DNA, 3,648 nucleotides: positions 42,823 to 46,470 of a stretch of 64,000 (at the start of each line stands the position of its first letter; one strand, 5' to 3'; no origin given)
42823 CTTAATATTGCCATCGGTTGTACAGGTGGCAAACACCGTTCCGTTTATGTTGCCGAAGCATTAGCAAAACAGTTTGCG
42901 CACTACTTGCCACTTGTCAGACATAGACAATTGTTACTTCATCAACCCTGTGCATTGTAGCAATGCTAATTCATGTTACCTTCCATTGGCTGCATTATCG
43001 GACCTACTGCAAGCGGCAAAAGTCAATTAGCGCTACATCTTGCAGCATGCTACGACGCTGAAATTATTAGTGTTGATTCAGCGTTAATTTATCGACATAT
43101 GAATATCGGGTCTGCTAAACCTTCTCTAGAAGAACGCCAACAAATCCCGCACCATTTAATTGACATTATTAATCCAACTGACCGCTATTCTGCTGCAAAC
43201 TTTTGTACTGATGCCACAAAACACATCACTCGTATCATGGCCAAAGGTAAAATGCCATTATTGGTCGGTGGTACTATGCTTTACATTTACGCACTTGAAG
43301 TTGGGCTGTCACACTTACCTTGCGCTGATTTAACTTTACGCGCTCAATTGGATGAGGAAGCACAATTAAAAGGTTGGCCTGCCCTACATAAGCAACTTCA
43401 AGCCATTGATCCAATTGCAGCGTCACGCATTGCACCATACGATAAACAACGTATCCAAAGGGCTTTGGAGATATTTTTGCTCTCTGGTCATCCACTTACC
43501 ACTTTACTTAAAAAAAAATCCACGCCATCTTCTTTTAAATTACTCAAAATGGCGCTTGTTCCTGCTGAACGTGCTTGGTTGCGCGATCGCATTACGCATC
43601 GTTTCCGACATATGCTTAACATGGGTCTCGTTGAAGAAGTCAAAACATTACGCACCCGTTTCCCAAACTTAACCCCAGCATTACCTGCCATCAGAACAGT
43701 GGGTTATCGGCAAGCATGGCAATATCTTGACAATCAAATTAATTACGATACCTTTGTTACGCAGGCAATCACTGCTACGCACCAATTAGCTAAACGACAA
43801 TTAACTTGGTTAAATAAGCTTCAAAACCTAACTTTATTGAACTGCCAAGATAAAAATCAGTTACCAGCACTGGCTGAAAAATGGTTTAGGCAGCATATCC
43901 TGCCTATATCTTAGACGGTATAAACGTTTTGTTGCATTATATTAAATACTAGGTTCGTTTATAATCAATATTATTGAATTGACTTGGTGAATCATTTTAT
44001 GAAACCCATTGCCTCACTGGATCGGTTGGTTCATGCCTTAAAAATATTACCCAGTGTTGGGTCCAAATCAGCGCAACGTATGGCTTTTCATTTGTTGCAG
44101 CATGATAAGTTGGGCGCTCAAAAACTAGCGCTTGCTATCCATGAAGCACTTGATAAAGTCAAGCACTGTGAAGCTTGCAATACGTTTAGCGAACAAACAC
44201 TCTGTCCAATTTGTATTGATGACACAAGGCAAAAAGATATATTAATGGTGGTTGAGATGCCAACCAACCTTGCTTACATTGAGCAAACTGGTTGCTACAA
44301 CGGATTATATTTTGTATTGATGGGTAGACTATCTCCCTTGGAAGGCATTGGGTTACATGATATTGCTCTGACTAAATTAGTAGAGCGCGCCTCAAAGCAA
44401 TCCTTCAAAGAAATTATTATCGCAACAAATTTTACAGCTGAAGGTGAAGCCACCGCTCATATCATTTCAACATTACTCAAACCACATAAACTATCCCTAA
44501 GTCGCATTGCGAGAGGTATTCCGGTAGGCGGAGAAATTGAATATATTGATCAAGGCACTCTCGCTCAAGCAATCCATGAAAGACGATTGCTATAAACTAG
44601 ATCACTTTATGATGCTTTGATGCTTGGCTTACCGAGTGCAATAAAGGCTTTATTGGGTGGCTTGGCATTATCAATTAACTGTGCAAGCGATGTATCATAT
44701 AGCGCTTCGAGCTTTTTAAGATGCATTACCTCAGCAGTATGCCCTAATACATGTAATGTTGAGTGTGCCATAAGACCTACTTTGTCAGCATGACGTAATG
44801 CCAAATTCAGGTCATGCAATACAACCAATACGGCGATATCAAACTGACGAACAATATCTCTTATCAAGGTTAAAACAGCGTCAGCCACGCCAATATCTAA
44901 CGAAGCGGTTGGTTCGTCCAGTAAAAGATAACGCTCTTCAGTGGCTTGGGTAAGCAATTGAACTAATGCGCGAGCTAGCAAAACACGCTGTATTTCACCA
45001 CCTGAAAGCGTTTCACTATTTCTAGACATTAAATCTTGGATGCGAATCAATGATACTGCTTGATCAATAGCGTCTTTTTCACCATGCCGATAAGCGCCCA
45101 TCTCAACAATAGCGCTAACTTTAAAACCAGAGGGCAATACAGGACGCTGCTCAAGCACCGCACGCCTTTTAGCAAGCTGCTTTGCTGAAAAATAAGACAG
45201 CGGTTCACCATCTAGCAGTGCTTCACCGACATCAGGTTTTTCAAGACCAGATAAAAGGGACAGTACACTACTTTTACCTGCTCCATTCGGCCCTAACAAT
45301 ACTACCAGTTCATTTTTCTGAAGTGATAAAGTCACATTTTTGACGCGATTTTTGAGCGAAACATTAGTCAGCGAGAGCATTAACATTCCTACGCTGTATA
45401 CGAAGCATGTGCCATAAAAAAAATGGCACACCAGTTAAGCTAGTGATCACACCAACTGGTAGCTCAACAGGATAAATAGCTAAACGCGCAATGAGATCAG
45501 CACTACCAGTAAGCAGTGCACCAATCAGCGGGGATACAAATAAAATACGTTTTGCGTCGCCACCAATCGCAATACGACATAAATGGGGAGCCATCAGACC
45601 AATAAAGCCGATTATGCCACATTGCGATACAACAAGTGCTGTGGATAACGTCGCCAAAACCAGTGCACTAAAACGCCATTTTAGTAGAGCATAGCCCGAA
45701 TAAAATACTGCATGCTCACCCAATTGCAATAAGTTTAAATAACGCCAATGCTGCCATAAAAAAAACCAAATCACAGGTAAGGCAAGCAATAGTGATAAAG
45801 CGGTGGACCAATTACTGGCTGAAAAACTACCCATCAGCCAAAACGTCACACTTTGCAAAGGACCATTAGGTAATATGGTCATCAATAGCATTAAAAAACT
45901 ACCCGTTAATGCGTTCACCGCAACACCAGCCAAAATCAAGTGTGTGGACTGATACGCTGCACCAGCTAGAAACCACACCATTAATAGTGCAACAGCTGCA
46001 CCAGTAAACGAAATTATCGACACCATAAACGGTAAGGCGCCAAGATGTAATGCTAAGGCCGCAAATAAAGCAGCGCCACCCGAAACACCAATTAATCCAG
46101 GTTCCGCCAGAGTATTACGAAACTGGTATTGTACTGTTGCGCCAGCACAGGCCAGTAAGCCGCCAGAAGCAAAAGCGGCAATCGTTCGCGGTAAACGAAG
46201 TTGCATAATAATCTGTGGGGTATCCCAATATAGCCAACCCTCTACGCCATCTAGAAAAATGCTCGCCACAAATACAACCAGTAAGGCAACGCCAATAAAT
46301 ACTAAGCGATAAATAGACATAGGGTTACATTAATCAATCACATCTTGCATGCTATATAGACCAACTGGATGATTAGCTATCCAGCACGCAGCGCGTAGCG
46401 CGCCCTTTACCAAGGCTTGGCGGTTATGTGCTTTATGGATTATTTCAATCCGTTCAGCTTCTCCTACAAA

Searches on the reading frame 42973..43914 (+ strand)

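Call 44: search_protein_families(library=ncbifam, proteins=[window:42973-43914:+], max_evalue=0.00001)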
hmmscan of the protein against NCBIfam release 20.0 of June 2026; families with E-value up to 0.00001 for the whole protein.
window:42973-43914:+ (313 aa): 1 family
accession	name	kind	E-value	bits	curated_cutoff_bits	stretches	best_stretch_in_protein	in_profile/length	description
TIGR00174.1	miaA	equivalog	3e-95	318.8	148.65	1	8-293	4-287/288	tRNA (adenosine(37)-N6)-dimethylallyltransferase MiaA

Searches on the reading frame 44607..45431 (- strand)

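Call 44: search_protein_families(library=ncbifam, proteins=[window:44607-45431:-], max_evalue=0.00001)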
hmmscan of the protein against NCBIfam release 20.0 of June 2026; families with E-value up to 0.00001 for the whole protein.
window:44607-45431:- (274 aa): 178 families (the best 25 are shown)
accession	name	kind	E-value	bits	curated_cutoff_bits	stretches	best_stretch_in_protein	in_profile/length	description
NF010068.0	PRK13548.1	equivalog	6.2e-65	218.9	261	1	27-250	18-245/261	heme ABC transporter ATP-binding protein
NF002981.0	PRK03695.1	equivalog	6.9e-49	166.5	281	1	17-252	3-241/253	vitamin B12 ABC transporter ATP-binding protein BtuD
NF010067.0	PRK13547.1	equivalog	2.3e-44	151.7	374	1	30-249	17-256/272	heme ABC transporter ATP-binding protein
NF007082.0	PRK09536.1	equivalog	3.5e-44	151.5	537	1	28-248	17-239/402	corrinoid ABC transporter ATPase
TIGR03873.1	F420-0_ABC_ATP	hypoth_equivalog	1.1e-38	132.9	372.4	1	29-248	16-237/256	putative F420-0 ABC transporter ATP-binding protein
NF008409.0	PRK11231.1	equivalog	8.8e-38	130.1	375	1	27-248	15-238/255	Fe(3+) dicitrate ABC transporter ATP-binding protein FecE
NF007863.0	PRK10575.1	equivalog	7.8e-35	120.4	433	1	27-253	24-253/265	Fe3+-hydroxamate ABC transporter ATP-binding protein FhuC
NF040840.2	tungstate_WtpC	equivalog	5.9e-34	117.9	440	1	29-238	15-221/347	tungstate ABC transporter ATP-binding protein WtpC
NF052485.1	sider_ATP_EitC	equivalog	8.1e-34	117.2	485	1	24-239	12-226/251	siderophore ABC transporter ATP-binding protein EitC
NF040873.1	AztA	equivalog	2.2e-31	109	220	1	29-218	7-189/191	zinc ABC transporter ATP-binding protein AztA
TIGR02142.1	modC_ABC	equivalog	6e-31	108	285.05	1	31-253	14-237/353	molybdenum ABC transporter ATP-binding protein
TIGR02315.1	ABC_phnC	equivalog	9.9e-31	107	266.1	2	111-245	115-242/243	phosphonate ABC transporter ATP-binding protein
TIGR03265.1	PhnT2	equivalog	1.8e-30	106.4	457.7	1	28-236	18-223/353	putative 2-aminoethylphosphonate ABC transporter ATP-binding protein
TIGR02857.1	CydD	equivalog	5e-30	104.9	435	1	20-217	328-525/529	thiol reductant ABC exporter subunit CydD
NF008355.0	PRK11144.1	equivalog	2.7e-29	102.3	434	1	25-243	9-224/353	molybdenum ABC transporter ATP-binding protein ModC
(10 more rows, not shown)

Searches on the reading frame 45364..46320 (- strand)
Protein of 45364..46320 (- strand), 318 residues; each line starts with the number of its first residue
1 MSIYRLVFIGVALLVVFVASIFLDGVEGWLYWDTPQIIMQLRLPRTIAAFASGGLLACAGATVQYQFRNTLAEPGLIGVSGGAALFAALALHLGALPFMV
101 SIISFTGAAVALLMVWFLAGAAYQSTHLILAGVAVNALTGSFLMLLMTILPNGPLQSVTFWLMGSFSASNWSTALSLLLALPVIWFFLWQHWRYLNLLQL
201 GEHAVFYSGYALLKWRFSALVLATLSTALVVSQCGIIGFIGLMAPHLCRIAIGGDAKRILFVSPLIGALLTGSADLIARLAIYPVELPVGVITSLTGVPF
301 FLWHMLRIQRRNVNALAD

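Call 64: search_protein_families(library=pfam, proteins=[window:45364-46320:-], max_evalue=0.000001)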
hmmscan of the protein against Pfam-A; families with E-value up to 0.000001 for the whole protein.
window:45364-46320:- (318 aa): 1 family
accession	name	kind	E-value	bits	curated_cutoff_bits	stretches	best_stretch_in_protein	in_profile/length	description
PF01032.23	FecCD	-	4.1e-71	240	26.5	1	34-307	34-311/311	FecCD transport family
